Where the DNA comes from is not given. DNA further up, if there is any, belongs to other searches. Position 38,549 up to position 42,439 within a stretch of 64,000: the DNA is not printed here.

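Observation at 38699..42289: Large orphan helicase-nuclease fusion next to an IS: candidate single-protein defence or DNA-processing system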

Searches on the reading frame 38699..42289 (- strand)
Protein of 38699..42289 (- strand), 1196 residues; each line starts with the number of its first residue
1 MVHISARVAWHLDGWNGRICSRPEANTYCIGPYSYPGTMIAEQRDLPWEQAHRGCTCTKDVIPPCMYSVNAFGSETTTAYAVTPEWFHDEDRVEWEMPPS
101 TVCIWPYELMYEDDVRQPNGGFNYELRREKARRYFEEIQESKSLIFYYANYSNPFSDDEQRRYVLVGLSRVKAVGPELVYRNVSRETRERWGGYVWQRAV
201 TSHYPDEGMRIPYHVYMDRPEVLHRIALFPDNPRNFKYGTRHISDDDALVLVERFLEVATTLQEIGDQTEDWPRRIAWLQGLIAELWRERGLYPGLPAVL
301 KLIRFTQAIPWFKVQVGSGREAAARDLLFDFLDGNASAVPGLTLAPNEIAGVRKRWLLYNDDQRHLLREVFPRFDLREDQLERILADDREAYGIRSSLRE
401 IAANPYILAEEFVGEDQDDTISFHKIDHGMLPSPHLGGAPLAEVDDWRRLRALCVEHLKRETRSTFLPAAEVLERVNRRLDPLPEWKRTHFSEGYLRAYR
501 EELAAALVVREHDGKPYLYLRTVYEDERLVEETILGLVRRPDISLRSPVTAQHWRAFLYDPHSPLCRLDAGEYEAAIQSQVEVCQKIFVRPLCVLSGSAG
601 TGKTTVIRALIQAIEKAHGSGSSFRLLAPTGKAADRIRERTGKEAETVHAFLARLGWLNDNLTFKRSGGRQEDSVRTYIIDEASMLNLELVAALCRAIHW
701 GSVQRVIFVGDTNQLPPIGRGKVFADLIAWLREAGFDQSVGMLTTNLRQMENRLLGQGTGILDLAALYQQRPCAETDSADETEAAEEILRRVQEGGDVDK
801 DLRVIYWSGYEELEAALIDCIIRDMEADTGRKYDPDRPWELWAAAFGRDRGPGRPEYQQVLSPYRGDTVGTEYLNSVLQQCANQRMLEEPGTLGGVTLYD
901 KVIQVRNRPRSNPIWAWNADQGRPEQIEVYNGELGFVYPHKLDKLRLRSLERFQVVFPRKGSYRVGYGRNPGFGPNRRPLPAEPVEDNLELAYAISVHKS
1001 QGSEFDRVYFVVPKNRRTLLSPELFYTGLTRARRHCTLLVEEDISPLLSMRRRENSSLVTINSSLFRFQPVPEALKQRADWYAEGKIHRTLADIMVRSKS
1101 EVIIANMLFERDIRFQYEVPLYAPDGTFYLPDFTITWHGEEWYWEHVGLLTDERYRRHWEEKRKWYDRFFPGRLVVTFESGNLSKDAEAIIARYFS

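Call 5: search_protein_families(library=pfam, proteins=[window:38699-42289:-], max_evalue=0.1)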
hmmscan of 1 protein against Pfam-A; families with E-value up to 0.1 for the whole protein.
window:38699-42289:- (1196 aa): 18 families
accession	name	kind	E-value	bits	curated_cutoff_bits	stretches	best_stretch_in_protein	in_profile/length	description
PF13604.12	AAA_30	-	6.5e-32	111.3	27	1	578-729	4-142/191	AAA domain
PF13245.12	AAA_19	-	2.3e-30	105.9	25.1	1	582-720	3-134/134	AAA domain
PF13538.12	UvrD_C_2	-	4.5e-14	52.5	27.4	1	991-1038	1-51/52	UvrD-like helicase C-terminal domain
PF01443.25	Viral_helicase1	-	1.5e-12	48.3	21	2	994-1039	179-227/228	Viral superfamily 1 RNA helicase core domain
PF13086.12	AAA_11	-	7.3e-09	36.2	27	2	674-718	213-253/257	AAA domain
PF18335.7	SH3_13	-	2.2e-05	24.6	41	1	874-941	1-55/65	ATP-dependent RecD-like DNA helicase SH3 domain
PF13191.12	AAA_16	-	2.6e-05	25.2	32.6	1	591-749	25-161/167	AAA ATPase domain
PF00580.27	UvrD-helicase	-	4.5e-05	23.7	23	1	590-645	14-69/271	UvrD/REP helicase N-terminal domain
PF13401.12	AAA_22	-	9e-05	23.2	27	1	591-712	6-124/130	AAA domain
PF05970.20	PIF1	-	0.00015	21.9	25.9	1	594-751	26-191/223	PIF1-like helicase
PF09848.15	SLFN-g3_helicase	-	0.0033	17.2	24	1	592-687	3-92/354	Schlafen group 3, DNA/RNA helicase domain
PF00004.35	AAA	-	0.012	16.5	21.2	1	594-639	2-48/131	ATPase family associated with various cellular activities (AAA)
PF05127.21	NAT10_TcmA_helicase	-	0.016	15.6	22.7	1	594-697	1-112/176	RNA cytidine acetyltransferase NAT10/TcmA, helicase domain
PF25199.1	nSTAND_NTPase5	-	0.016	15.5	34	1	590-617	41-68/145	Novel STAND NTPase 5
PF05729.18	NACHT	-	0.027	14.7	26.7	1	593-625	3-35/167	NACHT domain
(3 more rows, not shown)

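Call 6: search_protein_families(library=padloc, proteins=[window:38699-42289:-], max_evalue=0.1)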
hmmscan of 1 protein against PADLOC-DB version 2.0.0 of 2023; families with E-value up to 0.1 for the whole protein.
window:38699-42289:- (1196 aa): 29 families (the best 25 are shown)
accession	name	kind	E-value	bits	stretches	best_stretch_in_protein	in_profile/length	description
PDLC05066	PDC-S68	-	0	1779.3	1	2-1193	3-1199/1202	-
PDLC05065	PDC-S68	-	2.4e-210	699.3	1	2-1169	6-1183/1221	-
PDLC05064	PDC-S68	-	3.4e-174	579.6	1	2-1169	71-1224/1273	-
PDLC01734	typeIV_RecD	-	1.6e-51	173.5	2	578-801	342-555/763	RecD_0_IVD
PDLC01148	RecD_like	-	9.8e-35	118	2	578-802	316-523/719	RecD/Tra ATPase fused to N-terminal HHH domain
PDLC04476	PDC-M16A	-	3.3e-26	89.9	3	593-685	28-127/691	-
PDLC04475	PDC-M16A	-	3.8e-26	89.8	2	594-755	35-222/721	-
PDLC04472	PDC-M16A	-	1.2e-21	74.8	2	594-720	244-394/930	-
PDLC05035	PDC-S53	-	8e-20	68.5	2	990-1038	816-864/900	-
PDLC04474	PDC-M16A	-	1.9e-10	37.8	2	594-652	239-294/917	-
PDLC03802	RTasHel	-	3.1e-07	27.6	1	987-1041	603-652/675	DRT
PDLC04140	mad8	-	2.4e-06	25.3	1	590-679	27-94/314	mads_8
PDLC03921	MkoA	-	2.7e-05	20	1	580-614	1031-1066/1607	-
PDLC03920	MkoA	-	5.2e-05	19.7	1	679-722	796-834/1112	-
PDLC00125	GajB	-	0.00021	18.2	1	585-654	13-83/669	UrvD helicase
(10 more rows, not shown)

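Call 7: search_protein_families(library=ncbifam, proteins=[window:38699-42289:-], max_evalue=0.1)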
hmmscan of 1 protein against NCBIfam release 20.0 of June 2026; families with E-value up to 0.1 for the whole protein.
window:38699-42289:- (1196 aa): 16 families
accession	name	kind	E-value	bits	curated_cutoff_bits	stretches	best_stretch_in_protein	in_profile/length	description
TIGR01448.2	helicase_RecD2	equivalog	1.7e-70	238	500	2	396-730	165-462/713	SF1B family DNA helicase RecD2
TIGR01447.1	recD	equivalog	6.9e-47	160.3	310.15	2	516-745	106-330/597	exodeoxyribonuclease V subunit alpha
NF008127.0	PRK10875.1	equivalog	3e-31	108.6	671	2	589-739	170-331/619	exodeoxyribonuclease V subunit alpha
TIGR02768.1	TraA_Ti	equivalog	3.3e-16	58.7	590.45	2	591-725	376-496/751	Ti-type conjugative transfer relaxase TraA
NF010263.0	PRK13709.1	equivalog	1.7e-14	52.2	2212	1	594-724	989-1112/1752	conjugative transfer relaxase/helicase TraI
NF010402.0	PRK13826.1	subfamily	3.2e-10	38.5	1317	1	594-729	401-522/1102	Dtr system oriT relaxase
TIGR02760.1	TraI_TIGR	equivalog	1.9e-08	32.3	929.85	1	594-760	1040-1192/1960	conjugative transfer relaxase/helicase TraI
NF011300.0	PRK14712.1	equivalog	2.2e-07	28.5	2486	1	593-724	855-979/1623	conjugative transfer relaxase/helicase TraI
NF010464.0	PRK13889.1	subfamily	8.1e-05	20.7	1015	1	590-727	362-485/992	conjugal transfer relaxase TraA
NF008749.0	PRK11784.1-1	equivalog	0.012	14.8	548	1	569-624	121-179/364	tRNA 2-selenouridine(34) synthase MnmH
NF011520.0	PRK14959.1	equivalog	0.029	12.8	798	1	585-712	33-156/624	DNA polymerase III subunits gamma and tau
NF008751.0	PRK11784.1-3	equivalog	0.041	13.1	361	1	571-624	123-180/367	tRNA 2-selenouridine(34) synthase MnmH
TIGR03263.1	guanyl_kin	equivalog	0.046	13.3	160.45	1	592-620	3-31/180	guanylate kinase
TIGR01074.1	rep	equivalog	0.068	11.4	951.45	0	590-645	15-70/668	DNA helicase Rep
NF041000.1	ATPase_ComGA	equivalog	0.076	12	300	0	577-617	113-155/267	competence type IV pilus ATPase ComGA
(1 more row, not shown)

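Call 10: search_solved_structures(query=window:38699-42289:-, max_evalue=0.01)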
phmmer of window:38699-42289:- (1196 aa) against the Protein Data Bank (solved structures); distinct sequences matched with E-value up to 0.01: 14.
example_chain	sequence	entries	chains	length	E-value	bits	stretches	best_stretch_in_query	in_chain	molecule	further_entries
1w36_D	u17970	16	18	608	1.8e-25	91.7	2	588-739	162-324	EXODEOXYRIBONUCLEASE V ALPHA CHAIN | RecBCD enzyme subunit RecD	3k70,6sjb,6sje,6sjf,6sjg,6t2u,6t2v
5ld2_D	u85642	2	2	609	1.8e-25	91.7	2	588-739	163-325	RecBCD enzyme subunit RecD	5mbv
3e1s_A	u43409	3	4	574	5.1e-22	80.3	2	578-722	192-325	Exodeoxyribonuclease V, subunit RecD | Exodeoxyribonuclease V, subunit RecD, putative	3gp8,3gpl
9kwf_B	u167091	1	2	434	1.1e-09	39.4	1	591-726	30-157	Putative deoxyribonuclease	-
3upu_A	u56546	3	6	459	1.5e-09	39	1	594-729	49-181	ATP-dependent DNA helicase dda | Dda helicase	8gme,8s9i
8xak_A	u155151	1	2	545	8.2e-06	26.6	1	595-721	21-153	ATP-dependent DNA helicase PIF1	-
5o6b_A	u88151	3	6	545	8.3e-06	26.6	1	595-721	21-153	ATP-dependent DNA helicase PIF1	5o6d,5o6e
8bnv_A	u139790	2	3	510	1.1e-05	26.1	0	988-1034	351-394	AAA family ATPase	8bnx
5ftf_A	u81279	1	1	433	0.00038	21.1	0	595-720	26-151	TPR DOMAIN PROTEIN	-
5ftb_A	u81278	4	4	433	0.00048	20.8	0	595-720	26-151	TPR DOMAIN PROTEIN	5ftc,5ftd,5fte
5fhd_A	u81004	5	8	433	0.00052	20.6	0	595-720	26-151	Uncharacterized protein | ATP-dependent DNA helicase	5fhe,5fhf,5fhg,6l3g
8bns_A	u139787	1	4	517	0.0027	18.3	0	989-1046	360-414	AAA ATPase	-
6hph_A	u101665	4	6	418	0.0094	16.5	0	580-722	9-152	ATP-dependent DNA helicase PIF1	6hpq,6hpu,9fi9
9fb8_A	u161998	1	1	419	0.0095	16.4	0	580-722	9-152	ATP-dependent DNA helicase PIF1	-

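Call 14: find_encoding_contigs(protein=window:38699-42289:-, flank=10000, max_places=6)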
Protein window:38699-42289:- (1196 aa): no gene with exactly this product is on record in the collection.

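Call 25: find_homologous_proteins(query=window:38699-42289:-, max_evalue=1e-10)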
Query window:38699-42289:- (1196 aa): 810 proteins with E <= 1e-10 among 8000 candidates; the best 120 are listed.
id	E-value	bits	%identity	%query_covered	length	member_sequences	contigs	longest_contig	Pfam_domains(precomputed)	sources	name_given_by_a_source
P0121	0.0e+0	2805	100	100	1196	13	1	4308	PF13538.13,PF13086.13,PF01443.25,PF13604.13,PF13245.13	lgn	-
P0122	0.0e+0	1731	61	100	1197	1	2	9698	PF13538.13,PF13086.13,PF01443.25,PF13604.13,PF13245.13,PF18335.8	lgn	-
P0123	0.0e+0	1721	59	100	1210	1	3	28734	PF13538.13,PF13086.13,PF01443.25,PF13604.13,PF13245.13,PF00580.28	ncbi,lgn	-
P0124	0.0e+0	1700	61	100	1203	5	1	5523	PF13538.13,PF13086.13,PF01443.25,PF13604.13,PF13245.13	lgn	-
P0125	0.0e+0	1698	60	100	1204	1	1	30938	PF13538.13,PF13086.13,PF01443.25,PF13604.13,PF13245.13,PF00580.28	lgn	-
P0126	0.0e+0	1679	61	100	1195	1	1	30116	PF13538.13,PF13086.13,PF01443.25,PF13604.13,PF13245.13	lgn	-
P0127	0.0e+0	1674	61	100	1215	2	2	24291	PF13538.13,PF13086.13,PF01443.25,PF13604.13,PF13245.13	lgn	-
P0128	0.0e+0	1674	61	100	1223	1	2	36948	PF13538.13,PF13086.13,PF01443.25,PF13604.13,PF13245.13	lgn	-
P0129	0.0e+0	1671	59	100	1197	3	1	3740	PF13538.13,PF13086.13,PF01443.25,PF13604.13,PF13245.13,PF00580.28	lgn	-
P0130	0.0e+0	1670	60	100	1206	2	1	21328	PF13538.13,PF13086.13,PF01443.25,PF13604.13,PF13245.13,PF00580.28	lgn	-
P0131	0.0e+0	1667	60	99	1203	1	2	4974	PF13538.13,PF13086.13,PF01443.25,PF13604.13,PF13245.13,PF00580.28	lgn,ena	-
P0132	0.0e+0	1657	61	99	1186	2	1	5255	PF13538.13,PF13086.13,PF01443.25,PF13604.13,PF13245.13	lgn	-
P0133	0.0e+0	1657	60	100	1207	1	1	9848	PF13538.13,PF13086.13,PF01443.25,PF13604.13,PF13245.13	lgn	-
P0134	0.0e+0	1654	60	100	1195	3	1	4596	PF13538.13,PF13086.13,PF01443.25,PF13604.13,PF13245.13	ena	-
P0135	0.0e+0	1642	58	100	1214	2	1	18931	PF13538.13,PF13086.13,PF01443.25,PF13604.13,PF13245.13,PF13401.13,PF00580.28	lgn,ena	-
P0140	0.0e+0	1624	58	100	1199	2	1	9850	PF13538.13,PF13086.13,PF01443.25,PF13604.13,PF13245.13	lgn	-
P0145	0.0e+0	1612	59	100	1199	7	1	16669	PF13538.13,PF13086.13,PF05970.21,PF01443.25,PF13604.13,PF13245.13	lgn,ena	-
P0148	0.0e+0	1603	57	100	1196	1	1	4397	PF13538.13,PF13086.13,PF01443.25,PF13604.13,PF13245.13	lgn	-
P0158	0.0e+0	1583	57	100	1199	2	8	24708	PF13538.13,PF13086.13,PF01443.25,PF13604.13,PF13245.13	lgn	-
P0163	0.0e+0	1579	59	100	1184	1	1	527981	PF13538.13,PF13086.13,PF01443.25,PF13604.13,PF13245.13,PF13401.13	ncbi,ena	-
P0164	0.0e+0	1579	57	100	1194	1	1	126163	PF13538.13,PF13086.13,PF01443.25,PF13604.13,PF13245.13,PF18335.8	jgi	jgi:hypothetical protein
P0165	0.0e+0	1574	55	100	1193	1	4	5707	PF13538.13,PF13086.13,PF01443.25,PF13604.13,PF13245.13,PF18335.8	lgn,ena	-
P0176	0.0e+0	1565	56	100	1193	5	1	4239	PF13538.13,PF13086.13,PF01443.25,PF13604.13,PF13245.13,PF09848.16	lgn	-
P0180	0.0e+0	1557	55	100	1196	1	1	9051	PF13538.13,PF13086.13,PF01443.25,PF13604.13,PF13245.13,PF18335.8,PF00580.28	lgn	-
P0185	0.0e+0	1554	57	99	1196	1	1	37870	PF13538.13,PF13086.13,PF05970.21,PF01443.25,PF13604.13,PF13245.13,PF13401.13,PF13191.13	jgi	jgi:hypothetical protein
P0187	0.0e+0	1550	55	100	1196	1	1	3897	PF13538.13,PF13086.13,PF01443.25,PF13604.13,PF13245.13,PF18335.8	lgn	-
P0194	0.0e+0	1541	57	99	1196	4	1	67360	PF13538.13,PF13086.13,PF05970.21,PF01443.25,PF13604.13,PF13245.13,PF13401.13,PF09848.16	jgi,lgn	jgi:hypothetical protein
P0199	0.0e+0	1532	57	99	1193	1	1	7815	PF13538.13,PF13086.13,PF01443.25,PF13604.13,PF13245.13,PF18335.8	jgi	-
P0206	0.0e+0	1522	55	100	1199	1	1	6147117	PF13538.13,PF13086.13,PF05970.21,PF01443.25,PF13604.13,PF13245.13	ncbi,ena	-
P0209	0.0e+0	1518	55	100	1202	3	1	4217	PF13538.13,PF13086.13,PF05970.21,PF01443.25,PF13604.13,PF13245.13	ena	-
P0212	0.0e+0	1517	56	100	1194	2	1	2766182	PF13538.13,PF13086.13,PF05970.21,PF01443.25,PF13604.13,PF13245.13,PF13401.13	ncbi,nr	ncbi:ATP-dependent DNA helicase [Ktedonobacter racemifer]|nr:AAA family ATPase [Ktedonobacter racemi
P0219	0.0e+0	1508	54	100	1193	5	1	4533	PF13538.13,PF13086.13,PF05970.21,PF01443.25,PF13604.13,PF13245.13,PF09848.16,PF00580.28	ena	-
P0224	0.0e+0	1504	56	99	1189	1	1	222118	PF13538.13,PF13086.13,PF01443.25,PF13604.13,PF13245.13,PF18335.8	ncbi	-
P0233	0.0e+0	1499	55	99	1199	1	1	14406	PF13538.13,PF13086.13,PF01443.25,PF13604.13,PF13245.13,PF18335.8,PF13401.13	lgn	-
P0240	0.0e+0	1494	56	99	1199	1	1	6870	PF13538.13,PF13086.13,PF01443.25,PF13604.13,PF13245.13,PF18335.8,PF13191.13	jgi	-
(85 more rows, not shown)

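Call 27: find_encoding_contigs(protein=P0212, flank=10000, max_places=2)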
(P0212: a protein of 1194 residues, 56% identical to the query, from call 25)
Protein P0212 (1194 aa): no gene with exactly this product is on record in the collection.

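Call 28: find_encoding_contigs(protein=P0206, flank=10000, max_places=2)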
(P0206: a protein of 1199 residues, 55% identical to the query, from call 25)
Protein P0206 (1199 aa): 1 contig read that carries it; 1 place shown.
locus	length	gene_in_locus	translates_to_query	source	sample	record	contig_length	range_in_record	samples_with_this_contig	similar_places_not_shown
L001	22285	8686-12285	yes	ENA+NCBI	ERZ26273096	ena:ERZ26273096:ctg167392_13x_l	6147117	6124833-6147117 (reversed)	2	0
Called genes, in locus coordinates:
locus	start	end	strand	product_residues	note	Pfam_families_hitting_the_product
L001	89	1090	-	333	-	PF00590:TP_methylase, PF23016:RsmI_C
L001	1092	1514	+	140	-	PF02021:UPF0102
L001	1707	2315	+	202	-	PF13580:SIS_2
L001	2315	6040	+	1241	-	PF07669:Eco57I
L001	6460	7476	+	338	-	-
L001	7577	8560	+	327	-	-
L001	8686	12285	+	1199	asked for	PF01443:Viral_helicase1 (faint), PF05970:PIF1 (weak), PF13086:AAA_11 (faint), PF13245:AAA_19, PF13604:AAA_30, PF13538:UvrD_C_2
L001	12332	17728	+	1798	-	PF00270:DEAD, PF00271:Helicase_C, PF09369:MZB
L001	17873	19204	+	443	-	-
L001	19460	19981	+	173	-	PF13560:HTH_31 (weak), PF01381:HTH_3 (weak), PF13411:MerR_1 (faint)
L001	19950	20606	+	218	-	PF06114:Peptidase_M78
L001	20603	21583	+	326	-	PF01861:BpsA_C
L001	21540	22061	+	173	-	PF01878:EVE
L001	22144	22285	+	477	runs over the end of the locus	PF13271:DUF4062 (weak)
